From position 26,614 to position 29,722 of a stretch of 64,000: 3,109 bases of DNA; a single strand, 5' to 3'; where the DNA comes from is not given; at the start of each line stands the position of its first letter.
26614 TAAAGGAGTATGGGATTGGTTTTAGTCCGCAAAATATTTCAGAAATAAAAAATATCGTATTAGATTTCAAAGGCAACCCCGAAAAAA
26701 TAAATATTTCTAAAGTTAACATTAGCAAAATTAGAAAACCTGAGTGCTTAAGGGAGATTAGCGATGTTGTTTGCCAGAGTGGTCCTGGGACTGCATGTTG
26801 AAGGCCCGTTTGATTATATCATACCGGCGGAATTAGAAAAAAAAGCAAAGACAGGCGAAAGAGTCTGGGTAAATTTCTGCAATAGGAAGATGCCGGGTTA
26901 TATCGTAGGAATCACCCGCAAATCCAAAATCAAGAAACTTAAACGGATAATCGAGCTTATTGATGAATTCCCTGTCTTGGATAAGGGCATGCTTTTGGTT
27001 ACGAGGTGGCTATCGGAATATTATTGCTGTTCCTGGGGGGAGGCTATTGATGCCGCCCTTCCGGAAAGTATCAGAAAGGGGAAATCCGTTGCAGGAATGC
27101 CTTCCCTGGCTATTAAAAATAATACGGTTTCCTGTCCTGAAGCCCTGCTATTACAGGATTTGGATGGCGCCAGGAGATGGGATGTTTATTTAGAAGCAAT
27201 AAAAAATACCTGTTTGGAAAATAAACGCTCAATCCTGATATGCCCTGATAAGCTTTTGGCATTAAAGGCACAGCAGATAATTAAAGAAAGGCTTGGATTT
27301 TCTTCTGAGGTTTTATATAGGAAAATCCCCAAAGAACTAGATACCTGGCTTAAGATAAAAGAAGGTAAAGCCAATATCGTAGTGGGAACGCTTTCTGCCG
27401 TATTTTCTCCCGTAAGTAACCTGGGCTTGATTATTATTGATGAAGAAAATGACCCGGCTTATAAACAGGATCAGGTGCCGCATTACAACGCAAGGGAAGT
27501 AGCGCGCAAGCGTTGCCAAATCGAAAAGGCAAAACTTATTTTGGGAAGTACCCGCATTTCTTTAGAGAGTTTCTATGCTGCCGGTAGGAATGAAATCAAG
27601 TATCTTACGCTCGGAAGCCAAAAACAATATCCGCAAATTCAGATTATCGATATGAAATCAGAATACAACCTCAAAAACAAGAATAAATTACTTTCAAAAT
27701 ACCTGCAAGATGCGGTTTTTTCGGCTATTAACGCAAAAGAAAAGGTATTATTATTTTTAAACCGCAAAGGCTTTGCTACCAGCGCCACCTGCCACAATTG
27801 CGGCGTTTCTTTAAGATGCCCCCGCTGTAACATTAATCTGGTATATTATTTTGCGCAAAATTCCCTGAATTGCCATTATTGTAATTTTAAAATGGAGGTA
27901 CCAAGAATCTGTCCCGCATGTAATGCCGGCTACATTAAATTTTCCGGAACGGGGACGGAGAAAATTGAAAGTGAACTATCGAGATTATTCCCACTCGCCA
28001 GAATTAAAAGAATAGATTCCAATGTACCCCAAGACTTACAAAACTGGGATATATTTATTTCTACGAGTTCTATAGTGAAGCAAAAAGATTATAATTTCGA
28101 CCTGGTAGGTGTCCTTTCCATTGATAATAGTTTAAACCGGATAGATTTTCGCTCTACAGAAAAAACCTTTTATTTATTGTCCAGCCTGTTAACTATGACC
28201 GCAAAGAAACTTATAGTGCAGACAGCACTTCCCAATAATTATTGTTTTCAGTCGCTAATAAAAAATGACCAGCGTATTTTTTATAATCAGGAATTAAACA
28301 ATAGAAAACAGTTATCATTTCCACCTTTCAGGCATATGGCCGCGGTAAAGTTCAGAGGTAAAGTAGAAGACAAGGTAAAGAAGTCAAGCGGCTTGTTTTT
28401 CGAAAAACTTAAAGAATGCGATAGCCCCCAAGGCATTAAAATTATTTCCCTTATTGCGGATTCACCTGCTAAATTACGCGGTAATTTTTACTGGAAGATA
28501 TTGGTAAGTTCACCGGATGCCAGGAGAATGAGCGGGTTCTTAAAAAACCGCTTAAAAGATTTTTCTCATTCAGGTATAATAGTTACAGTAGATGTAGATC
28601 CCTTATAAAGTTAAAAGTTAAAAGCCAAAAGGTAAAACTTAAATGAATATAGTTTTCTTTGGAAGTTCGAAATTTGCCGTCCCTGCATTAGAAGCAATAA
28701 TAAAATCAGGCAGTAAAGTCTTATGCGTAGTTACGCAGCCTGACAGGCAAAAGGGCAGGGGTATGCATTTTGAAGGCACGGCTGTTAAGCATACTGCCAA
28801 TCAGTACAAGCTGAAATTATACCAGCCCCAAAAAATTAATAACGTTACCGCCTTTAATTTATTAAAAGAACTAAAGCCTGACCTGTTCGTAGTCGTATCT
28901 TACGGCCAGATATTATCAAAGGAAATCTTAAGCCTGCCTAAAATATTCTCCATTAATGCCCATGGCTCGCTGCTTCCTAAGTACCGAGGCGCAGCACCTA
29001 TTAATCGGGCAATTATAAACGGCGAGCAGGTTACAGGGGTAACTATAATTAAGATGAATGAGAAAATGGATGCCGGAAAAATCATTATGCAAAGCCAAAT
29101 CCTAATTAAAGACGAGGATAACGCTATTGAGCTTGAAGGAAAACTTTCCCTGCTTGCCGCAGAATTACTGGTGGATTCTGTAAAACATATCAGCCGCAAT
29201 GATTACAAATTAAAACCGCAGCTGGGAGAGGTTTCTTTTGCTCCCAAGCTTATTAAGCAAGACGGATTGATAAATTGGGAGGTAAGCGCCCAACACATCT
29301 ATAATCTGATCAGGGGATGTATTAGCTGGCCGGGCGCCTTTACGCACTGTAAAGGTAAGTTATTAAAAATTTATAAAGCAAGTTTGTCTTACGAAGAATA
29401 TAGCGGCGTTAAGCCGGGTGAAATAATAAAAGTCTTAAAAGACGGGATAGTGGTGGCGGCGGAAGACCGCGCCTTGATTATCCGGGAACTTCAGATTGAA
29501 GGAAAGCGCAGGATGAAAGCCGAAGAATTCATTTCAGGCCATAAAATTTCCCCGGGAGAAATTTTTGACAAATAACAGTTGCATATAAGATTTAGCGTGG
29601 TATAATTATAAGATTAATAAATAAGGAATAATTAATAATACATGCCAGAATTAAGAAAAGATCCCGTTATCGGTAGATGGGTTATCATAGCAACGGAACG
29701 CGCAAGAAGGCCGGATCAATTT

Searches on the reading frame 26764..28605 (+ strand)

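Call 65: search_protein_families(library=pfam, proteins=[window:26764-28605:+])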
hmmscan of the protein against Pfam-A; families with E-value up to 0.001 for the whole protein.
window:26764-28605:+ (614 aa): 4 families
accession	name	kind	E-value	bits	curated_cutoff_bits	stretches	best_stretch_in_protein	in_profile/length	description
PF17764.6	PriA_3primeBD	-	7.1e-26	90.3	22.7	1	5-100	1-96/96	3'DNA-binding domain (3'BD)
PF18074.6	PriA_C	-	6.7e-13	49.7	26.9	1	521-613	1-95/95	Primosomal protein N C-terminal domain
PF18319.7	Zn_ribbon_PriA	-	1.6e-08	34.8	26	1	352-376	1-25/27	PriA DNA helicase Cys-rich region (CRR) domain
PF00270.35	DEAD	-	0.00016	21.9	26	1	143-242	36-139/167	DEAD/DEAH box helicase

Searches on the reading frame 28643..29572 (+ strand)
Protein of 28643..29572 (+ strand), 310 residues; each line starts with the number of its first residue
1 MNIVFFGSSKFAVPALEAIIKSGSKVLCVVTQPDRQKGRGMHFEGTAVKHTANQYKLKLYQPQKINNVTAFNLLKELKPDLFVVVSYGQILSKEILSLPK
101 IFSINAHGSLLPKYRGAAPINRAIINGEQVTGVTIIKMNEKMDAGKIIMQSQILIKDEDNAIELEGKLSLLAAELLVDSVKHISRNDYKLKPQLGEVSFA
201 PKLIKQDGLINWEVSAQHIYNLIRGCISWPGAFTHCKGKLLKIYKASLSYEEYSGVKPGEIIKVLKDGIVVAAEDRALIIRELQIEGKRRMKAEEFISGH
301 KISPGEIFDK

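Call 65: search_protein_families(library=pfam, proteins=[window:28643-29572:+])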
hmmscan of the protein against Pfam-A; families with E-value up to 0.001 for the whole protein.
window:28643-29572:+ (310 aa): 2 families
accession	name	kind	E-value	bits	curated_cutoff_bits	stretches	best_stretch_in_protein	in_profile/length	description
PF00551.24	Formyl_trans_N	-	3.9e-39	134.7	26.1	1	1-178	1-179/181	Formyl transferase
PF02911.23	Formyl_trans_C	-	1.5e-30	105.8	21.1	1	202-300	1-99/100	Formyl transferase, C-terminal domain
